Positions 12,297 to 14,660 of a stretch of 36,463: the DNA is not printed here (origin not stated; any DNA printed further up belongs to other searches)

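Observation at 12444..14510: Circularly permuted family-5 (Opp/Dpp-type) substrate-binding protein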

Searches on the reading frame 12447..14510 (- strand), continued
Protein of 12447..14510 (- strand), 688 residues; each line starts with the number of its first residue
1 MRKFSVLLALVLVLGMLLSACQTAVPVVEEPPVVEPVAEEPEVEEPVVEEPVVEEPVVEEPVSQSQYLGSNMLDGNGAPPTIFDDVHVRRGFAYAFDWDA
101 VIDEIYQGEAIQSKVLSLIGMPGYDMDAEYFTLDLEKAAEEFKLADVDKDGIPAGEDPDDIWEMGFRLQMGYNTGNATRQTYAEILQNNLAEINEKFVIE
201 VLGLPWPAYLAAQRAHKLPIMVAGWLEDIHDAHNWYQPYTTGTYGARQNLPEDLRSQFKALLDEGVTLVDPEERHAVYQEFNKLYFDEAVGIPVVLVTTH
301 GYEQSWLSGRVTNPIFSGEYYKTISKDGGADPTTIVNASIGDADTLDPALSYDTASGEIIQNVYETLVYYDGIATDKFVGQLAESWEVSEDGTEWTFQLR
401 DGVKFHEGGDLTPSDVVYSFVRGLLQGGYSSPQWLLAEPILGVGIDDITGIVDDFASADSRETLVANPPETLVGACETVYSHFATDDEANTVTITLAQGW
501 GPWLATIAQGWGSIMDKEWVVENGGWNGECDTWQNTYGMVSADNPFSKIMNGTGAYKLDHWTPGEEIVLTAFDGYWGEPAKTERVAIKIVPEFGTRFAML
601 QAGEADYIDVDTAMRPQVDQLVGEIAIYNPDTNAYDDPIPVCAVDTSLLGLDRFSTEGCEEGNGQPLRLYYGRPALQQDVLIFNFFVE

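Call 8: find_homologous_proteins(query=window:12447-14510:-, max_evalue=0.00001)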
Query window:12447-14510:- (688 aa): 1195 proteins with E <= 0.00001 among 8000 candidates; the best 120 are listed.
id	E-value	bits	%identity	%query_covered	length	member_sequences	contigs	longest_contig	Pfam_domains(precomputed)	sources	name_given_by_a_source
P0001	0.0e+0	1586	100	100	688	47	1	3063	PF00496.28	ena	-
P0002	0.0e+0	1479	93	91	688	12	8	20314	PF00496.28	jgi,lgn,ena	-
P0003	0.0e+0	1471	93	91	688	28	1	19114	PF00496.28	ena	-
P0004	0.0e+0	1461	90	100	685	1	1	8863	PF00496.28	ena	-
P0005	0.0e+0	1461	92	100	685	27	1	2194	PF00496.28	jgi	-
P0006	0.0e+0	1460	91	100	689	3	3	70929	PF00496.28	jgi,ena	jgi:ABC-type transport system substrate-binding protein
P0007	0.0e+0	1457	88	100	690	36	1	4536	PF00496.28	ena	-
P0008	0.0e+0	1455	89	100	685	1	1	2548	PF00496.28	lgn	-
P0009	0.0e+0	1451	88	100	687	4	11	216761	PF00496.28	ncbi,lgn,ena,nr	ncbi:MAG: ABC transporter substrate-binding protein [Anaerolineaceae bacterium]|nr:ABC transporter s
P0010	0.0e+0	1442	92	91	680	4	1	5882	PF00496.28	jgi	jgi:ABC-type transport system substrate-binding protein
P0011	0.0e+0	1441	88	100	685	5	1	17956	PF00496.28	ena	-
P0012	0.0e+0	1434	88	100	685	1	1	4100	PF00496.28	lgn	-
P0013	0.0e+0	1433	90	100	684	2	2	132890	PF00496.28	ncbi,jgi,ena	-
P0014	0.0e+0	1352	83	100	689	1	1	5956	PF00496.28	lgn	-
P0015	0.0e+0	1280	80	100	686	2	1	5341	PF00496.28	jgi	-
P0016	0.0e+0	1279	80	100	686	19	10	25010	PF00496.28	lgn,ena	-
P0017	0.0e+0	1224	77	100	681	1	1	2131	PF00496.28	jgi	-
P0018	0.0e+0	1168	71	100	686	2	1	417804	PF00496.28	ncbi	-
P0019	0.0e+0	1168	71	100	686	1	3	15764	PF00496.28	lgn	-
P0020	0.0e+0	1164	74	100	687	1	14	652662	PF00496.28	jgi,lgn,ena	jgi:ABC-type transport system substrate-binding protein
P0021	0.0e+0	1164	74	100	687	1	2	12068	PF00496.28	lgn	-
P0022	0.0e+0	1163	74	100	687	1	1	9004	PF00496.28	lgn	-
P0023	0.0e+0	1162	74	100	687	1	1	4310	PF00496.28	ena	-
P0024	0.0e+0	1161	74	100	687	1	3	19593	PF00496.28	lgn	-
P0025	0.0e+0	1160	71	100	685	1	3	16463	PF00496.28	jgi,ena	-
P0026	0.0e+0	1160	71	100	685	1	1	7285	PF00496.28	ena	-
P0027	0.0e+0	1159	73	100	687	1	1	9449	PF00496.28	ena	-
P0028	0.0e+0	1157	71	100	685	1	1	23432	PF00496.28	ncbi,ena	-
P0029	0.0e+0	1157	71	100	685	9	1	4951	PF00496.28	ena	-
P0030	0.0e+0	1153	73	90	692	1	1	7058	PF00496.28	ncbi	-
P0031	0.0e+0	1153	73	100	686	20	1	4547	PF00496.28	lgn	-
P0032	0.0e+0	1153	71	100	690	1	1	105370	PF00496.28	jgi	-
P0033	0.0e+0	1151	68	100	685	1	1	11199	PF00496.28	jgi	jgi:ABC-type transport system substrate-binding protein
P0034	0.0e+0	1143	72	90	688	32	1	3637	PF00496.28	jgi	-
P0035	0.0e+0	1143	69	100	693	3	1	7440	PF00496.28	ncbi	-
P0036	0.0e+0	1143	70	100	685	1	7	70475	PF00496.28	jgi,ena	-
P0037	0.0e+0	1143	70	100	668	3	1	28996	PF00496.28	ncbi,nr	ncbi:MAG: hypothetical protein JXR32_06095 [Anaerolineaceae bacterium]|nr:hypothetical protein [Anae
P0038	0.0e+0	1139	71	100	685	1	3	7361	PF00496.28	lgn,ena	-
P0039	0.0e+0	1139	71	100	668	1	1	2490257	PF00496.28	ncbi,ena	-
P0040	0.0e+0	1138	72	100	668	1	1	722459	PF00496.28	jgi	jgi:ABC-type transport system substrate-binding protein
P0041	0.0e+0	1138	71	100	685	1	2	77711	PF00496.28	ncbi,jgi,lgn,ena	-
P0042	0.0e+0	1135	71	100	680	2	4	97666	PF00496.28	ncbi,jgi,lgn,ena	jgi:ABC-type transport system substrate-binding protein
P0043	0.0e+0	1132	69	100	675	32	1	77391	PF00496.28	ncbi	-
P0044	0.0e+0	1130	70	100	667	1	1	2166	PF00496.28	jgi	jgi:ABC-type transport system substrate-binding protein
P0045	0.0e+0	1128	70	100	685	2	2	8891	PF00496.28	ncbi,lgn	-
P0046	0.0e+0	1128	70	100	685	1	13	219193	PF00496.28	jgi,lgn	jgi:ABC-type dipeptide transport system, periplasmic component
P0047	0.0e+0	1117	70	100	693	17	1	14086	PF00496.28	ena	-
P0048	0.0e+0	1117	68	100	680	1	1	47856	PF00496.28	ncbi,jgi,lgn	-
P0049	0.0e+0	1116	70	100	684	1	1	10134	PF00496.28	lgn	-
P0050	0.0e+0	1113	70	100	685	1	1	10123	PF00496.28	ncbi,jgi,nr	ncbi:MAG: hypothetical protein K0B14_13805 [Anaerolineaceae bacterium]|nr:hypothetical protein [Anae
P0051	0.0e+0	1112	72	91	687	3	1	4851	PF00496.28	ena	-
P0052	0.0e+0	1111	70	100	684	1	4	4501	PF00496.28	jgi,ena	-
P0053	0.0e+0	1110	67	100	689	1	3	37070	PF00496.28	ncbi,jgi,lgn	-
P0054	0.0e+0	1109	70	100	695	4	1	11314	PF00496.28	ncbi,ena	-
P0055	0.0e+0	1107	68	100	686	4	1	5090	PF00496.28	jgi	jgi:ABC-type transport system substrate-binding protein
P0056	0.0e+0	1106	69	100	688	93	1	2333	PF00496.28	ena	-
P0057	0.0e+0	1103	70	100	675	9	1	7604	PF00496.28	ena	-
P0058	0.0e+0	1103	70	100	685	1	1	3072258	PF00496.28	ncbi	-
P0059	0.0e+0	1101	69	100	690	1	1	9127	PF00496.28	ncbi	-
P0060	0.0e+0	1100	69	100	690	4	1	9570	PF00496.28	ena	-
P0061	0.0e+0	1099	68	100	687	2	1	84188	PF00496.28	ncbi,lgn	-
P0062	0.0e+0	1098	69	100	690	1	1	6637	PF00496.28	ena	-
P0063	0.0e+0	1098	69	100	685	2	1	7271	PF00496.28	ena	-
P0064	0.0e+0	1097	69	100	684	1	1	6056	PF00496.28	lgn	-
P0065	0.0e+0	1096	69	100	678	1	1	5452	PF00496.28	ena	-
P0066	0.0e+0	1095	69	100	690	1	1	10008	PF00496.28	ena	-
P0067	0.0e+0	1094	68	100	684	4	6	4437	PF00496.28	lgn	-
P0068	0.0e+0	1093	69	100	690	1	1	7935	PF00496.28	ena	-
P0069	0.0e+0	1090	68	100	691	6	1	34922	PF00496.28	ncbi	-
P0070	0.0e+0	1089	69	100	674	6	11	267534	PF00496.28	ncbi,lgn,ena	-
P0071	0.0e+0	1088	68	100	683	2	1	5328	PF00496.28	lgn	-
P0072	0.0e+0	1088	69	100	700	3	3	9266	PF00496.28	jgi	jgi:ABC-type transport system substrate-binding protein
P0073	0.0e+0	1087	68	100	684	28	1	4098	PF00496.28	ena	-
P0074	0.0e+0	1084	66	100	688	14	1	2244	PF00496.28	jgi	-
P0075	0.0e+0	1083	69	99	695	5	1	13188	PF00496.28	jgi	jgi:ABC-type transport system substrate-binding protein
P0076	0.0e+0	1082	67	100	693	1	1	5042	PF00496.28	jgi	jgi:ABC-type transport system substrate-binding protein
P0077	0.0e+0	1081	69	100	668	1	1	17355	PF00496.28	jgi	jgi:ABC-type transport system substrate-binding protein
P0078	0.0e+0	1081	66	100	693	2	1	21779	PF00496.28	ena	-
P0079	0.0e+0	1077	69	100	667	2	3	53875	PF00496.28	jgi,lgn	-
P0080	0.0e+0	1073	67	100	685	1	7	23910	PF00496.28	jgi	-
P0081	0.0e+0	1073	67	100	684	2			PF00496.28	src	-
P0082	0.0e+0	1070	69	100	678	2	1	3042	PF00496.28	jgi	jgi:ABC-type transport system substrate-binding protein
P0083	0.0e+0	1069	68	100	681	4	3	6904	PF00496.28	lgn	-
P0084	0.0e+0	1067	67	100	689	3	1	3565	PF00496.28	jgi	-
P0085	0.0e+0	1064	67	100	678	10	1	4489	PF00496.28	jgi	jgi:ABC-type transport system substrate-binding protein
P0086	0.0e+0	1064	71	90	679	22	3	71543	PF00496.28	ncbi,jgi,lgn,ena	-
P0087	0.0e+0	1063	67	99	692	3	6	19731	PF00496.28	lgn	-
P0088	0.0e+0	1062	68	100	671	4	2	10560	PF00496.28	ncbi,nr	ncbi:MAG: hypothetical protein KBF64_03800 [Anaerolineaceae bacterium]|nr:hypothetical protein [Anae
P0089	0.0e+0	1061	66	100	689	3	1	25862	PF00496.28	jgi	jgi:ABC-type transport system substrate-binding protein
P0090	0.0e+0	1061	67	100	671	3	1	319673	PF00496.28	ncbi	-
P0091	0.0e+0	1058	67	100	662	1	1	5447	PF00496.28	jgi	jgi:ABC-type transport system substrate-binding protein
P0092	0.0e+0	1057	67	100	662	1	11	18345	PF00496.28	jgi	jgi:ABC-type transport system substrate-binding protein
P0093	0.0e+0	1055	69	90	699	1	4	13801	PF00496.28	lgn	-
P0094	0.0e+0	1053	68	100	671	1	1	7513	PF00496.28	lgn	-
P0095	0.0e+0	1052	66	100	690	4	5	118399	PF00496.28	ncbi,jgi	-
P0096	0.0e+0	1051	66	100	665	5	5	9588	PF00496.28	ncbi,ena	-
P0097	0.0e+0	1045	65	100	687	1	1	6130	PF00496.28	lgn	-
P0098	0.0e+0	1041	67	100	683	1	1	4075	PF00496.28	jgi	jgi:ABC-type transport system substrate-binding protein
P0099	0.0e+0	1041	68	90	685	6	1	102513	PF00496.28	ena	-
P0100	0.0e+0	1039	65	100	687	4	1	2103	PF00496.28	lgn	-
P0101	0.0e+0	1038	65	100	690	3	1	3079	PF00496.28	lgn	-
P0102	0.0e+0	1037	65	100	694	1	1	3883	PF00496.28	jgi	jgi:ABC-type transport system substrate-binding protein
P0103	0.0e+0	1037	74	85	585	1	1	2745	PF00496.28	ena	-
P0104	0.0e+0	1032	64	100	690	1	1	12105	PF00496.28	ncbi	-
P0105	0.0e+0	1031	65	100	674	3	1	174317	PF00496.28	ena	-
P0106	0.0e+0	1021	64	100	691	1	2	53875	PF00496.28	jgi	-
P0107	0.0e+0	1021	64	100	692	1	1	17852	PF00496.28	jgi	jgi:ABC-type transport system substrate-binding protein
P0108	0.0e+0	1017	64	100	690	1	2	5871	PF00496.28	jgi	jgi:ABC-type transport system substrate-binding protein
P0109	0.0e+0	1014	63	100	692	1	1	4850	PF00496.28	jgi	jgi:ABC-type transport system substrate-binding protein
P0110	0.0e+0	1012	65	100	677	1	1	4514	PF00496.28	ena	-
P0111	0.0e+0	1012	65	100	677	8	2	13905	PF00496.28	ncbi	-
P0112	0.0e+0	1012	64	100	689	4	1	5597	PF00496.28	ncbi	-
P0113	0.0e+0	1011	64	100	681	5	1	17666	PF00496.28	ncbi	-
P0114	2.1e-298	1010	65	100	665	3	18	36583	PF00496.28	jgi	jgi:ABC-type transport system substrate-binding protein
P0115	3.7e-298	1009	64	100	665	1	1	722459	PF00496.28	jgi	jgi:ABC-type transport system substrate-binding protein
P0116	6.9e-298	1008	64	100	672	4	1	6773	PF00496.28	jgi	-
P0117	3.3e-297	1006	65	100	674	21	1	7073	PF00496.28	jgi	jgi:ABC-type transport system substrate-binding protein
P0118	4.5e-297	1005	64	100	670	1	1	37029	PF00496.28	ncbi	-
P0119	4.6e-297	1005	64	100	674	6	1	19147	PF00496.28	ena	-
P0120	9.7e-297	1004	63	100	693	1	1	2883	PF00496.28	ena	-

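Call 22: predict_structure(alignment_id=A1)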
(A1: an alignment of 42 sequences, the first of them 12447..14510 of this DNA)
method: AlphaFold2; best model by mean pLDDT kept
length: 688 residues; sequences in the alignment: 42
mean_pLDDT: 78.4   pTM: 0.75
mean pLDDT of the five models: 78.4, 76.8, 76.5, 75.5, 73.5
residues with pLDDT >= 90: 257; 70-90: 254; 50-70: 85; < 50: 92
segments of 3 or more residues with pLDDT < 50: 17-75, 174-176, 203-208, 225-245, 353-355
pLDDT, mean of each block of 10 residues (from residue 1): 60 56 34 32 31 36 37 52 88 92 85 77 83 95 93 92 84 59 88 88 50 65 53 40 54 83 80 87 88 82 91 68 89 92 84 64 84 68 89 91 94 94 77 72 83 88 94 96 95 88 58 88 94 88 89 95 94 93 95 94 92 89 91 85 92 89 91 76 72
secondary structure, 60 per line:
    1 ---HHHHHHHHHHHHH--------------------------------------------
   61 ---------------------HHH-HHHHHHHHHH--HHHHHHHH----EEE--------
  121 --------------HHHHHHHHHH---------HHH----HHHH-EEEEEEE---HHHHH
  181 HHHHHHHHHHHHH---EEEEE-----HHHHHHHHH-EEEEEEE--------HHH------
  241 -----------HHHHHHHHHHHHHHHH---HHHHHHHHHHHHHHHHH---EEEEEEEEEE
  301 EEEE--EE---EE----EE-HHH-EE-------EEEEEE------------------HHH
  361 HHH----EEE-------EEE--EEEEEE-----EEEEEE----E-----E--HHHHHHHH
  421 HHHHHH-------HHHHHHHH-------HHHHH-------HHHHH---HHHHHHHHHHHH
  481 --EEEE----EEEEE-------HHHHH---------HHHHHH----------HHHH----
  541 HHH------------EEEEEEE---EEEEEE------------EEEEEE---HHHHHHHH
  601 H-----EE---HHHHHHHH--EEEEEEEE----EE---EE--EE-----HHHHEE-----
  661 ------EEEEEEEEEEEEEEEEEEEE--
elements in order (helices of 4 or more, strands of 3 or more residues): H4-16 H86-95 H98-105 E110-112 H135-144 H161-164 E166-172 H176-193 E197-201 H207-215 E217-223 H252-267 H271-287 E291-304 E334-339 H358-363 E368-370 E378-380 E383-388 E394-399 H413-426 H434-441 H449-453 H461-465 H469-480 E483-486 E491-495 H503-507 H517-522 H533-536 E556-562 E566-571 E584-589 H593-601 H612-619 E622-629 H650-653 E667-686

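Call 23: search_protein_representatives(protein=window:12447-14510:-)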
Query: 688 residues. Proteins with E-value up to 0.001 (for the whole library): 36374; up to 1e-10: 8621; up to 1e-30: 537. The best 150 are listed.
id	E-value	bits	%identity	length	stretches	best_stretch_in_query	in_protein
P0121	1.2e-245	833.7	55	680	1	1-687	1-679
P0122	1.6e-205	701.1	55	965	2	342-636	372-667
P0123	2.1e-186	637.9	53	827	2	333-686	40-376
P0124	2.1e-170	585.0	49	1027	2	328-638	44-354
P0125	1.5e-161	555.8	38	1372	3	66-619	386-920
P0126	9.0e-157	539.9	48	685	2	329-637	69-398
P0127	6.6e-156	537.1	47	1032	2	328-636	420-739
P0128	2.2e-150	518.8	46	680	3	160-678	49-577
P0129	7.5e-148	510.5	46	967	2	330-640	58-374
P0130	6.6e-145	500.7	47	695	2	330-638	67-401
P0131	1.1e-144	499.9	48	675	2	160-624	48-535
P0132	3.3e-136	472.0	46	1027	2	329-654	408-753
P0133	5.0e-135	468.1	44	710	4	65-326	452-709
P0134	2.2e-131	456.0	45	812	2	331-613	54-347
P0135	2.4e-131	455.9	64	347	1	328-688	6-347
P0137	1.1e-129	450.4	43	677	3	65-443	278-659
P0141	7.4e-127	441.1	46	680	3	65-453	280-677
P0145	2.0e-123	429.7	45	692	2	65-531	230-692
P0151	4.8e-117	408.6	41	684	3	58-531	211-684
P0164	1.2e-105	370.9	43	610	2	64-443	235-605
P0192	3.3e-84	300.1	38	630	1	55-612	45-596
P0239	1.3e-65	238.6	33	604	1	65-625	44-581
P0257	3.6e-62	227.2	36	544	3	167-442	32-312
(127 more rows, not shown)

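Call 26: fold_search(model_id=the predicted structure, library=pdb)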
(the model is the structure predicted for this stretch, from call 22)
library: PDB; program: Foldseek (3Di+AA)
matches with E <= 10: 406; with E <= 0.001: 167
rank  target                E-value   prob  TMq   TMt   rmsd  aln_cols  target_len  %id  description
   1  1dpe                  3.2e-15  1.00  0.29  0.39   6.1       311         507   25  DIPEPTIDE-BINDING PROTEIN (released 1996-08-17)
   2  5u4o                  6.2e-15  1.00  0.30  0.42   3.5       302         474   25  A 2.05A X-Ray Structureof A Bacterial Extracellular Solute-binding Protein, family 5 for Bacillus anthracis str. Ames (released 2017-03-08)
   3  1dpp_A                9.7e-15  1.00  0.29  0.39   6.0       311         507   26  DIPEPTIDE BINDING PROTEIN COMPLEX WITH GLYCYL-L-LEUCINE (released 1995-12-07)
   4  6ofq_A                1.5e-14  1.00  0.30  0.40   5.6       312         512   24  ABC transporter-associated periplasmic binding protein DppA from Helicobacter pylori in complex with peptide STSA (released 2019-08-21)
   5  5f1q_A                3.3e-14  1.00  0.29  0.38   6.2       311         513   24  Crystal Structure of Periplasmic Dipeptide Transport Protein from Yersinia pestis (released 2015-12-23)
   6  8upi                  4.1e-14  1.00  0.29  0.38   5.1       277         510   26  Structure of a periplasmic peptide binding protein from Mesorhizobium sp. AP09 bound to aminoserine (released 2023-11-08)
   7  1uqw_A                4.8e-14  1.00  0.30  0.41   4.7       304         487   23  Crystal structure of yliB protein from escherichia coi (released 2003-10-22)
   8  3m8u                  5.7e-14  1.00  0.29  0.38   7.3       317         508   24  Crystal structure of glutathione-binding protein A (GbpA) from Haemophilus parasuis SH0165 in complex with glutathione d (released 2010-07-14)
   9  5f1q_B                8.4e-14  1.00  0.28  0.38   6.8       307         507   26  Crystal Structure of Periplasmic Dipeptide Transport Protein from Yersinia pestis (released 2015-12-23)
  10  8arn_A                9.9e-14  1.00  0.30  0.40   6.0       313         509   19  Crystal structure of the peptide binding protein, OppA, from Bacillus subtilis in complex with an endogenous tetrapept (released 2023-02-22)
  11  8z1z_F                9.9e-14  1.00  0.29  0.38   6.9       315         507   26  Cryo-EM structure of Escherichia coli DppAR383D+D436RBCDF in pre-catalytic state (released 2025-04-16)
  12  8are_A                1.5e-13  1.00  0.30  0.40   4.6       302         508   19  Crystal structure of the peptide binding protein, OppA, from Bacillus subtilis in complex with a PhrE-derived pentapep (released 2023-02-22)
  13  3tpa                  1.5e-13  1.00  0.28  0.38   6.5       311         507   26  Structure of HbpA2 from Haemophilus parasuis (released 2011-11-30)
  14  8ch1_A                1.5e-13  1.00  0.28  0.39   4.9       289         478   22  PBP AccA from A. vitis S4 in complex with Agrocinopine A (released 2024-01-24)
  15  8ay0_C                2.0e-13  1.00  0.29  0.41   4.6       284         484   20  Crystal Structure of the peptide binding protein DppE from Bacillus subtilis in complex with murein tripeptide (released 2023-02-22)
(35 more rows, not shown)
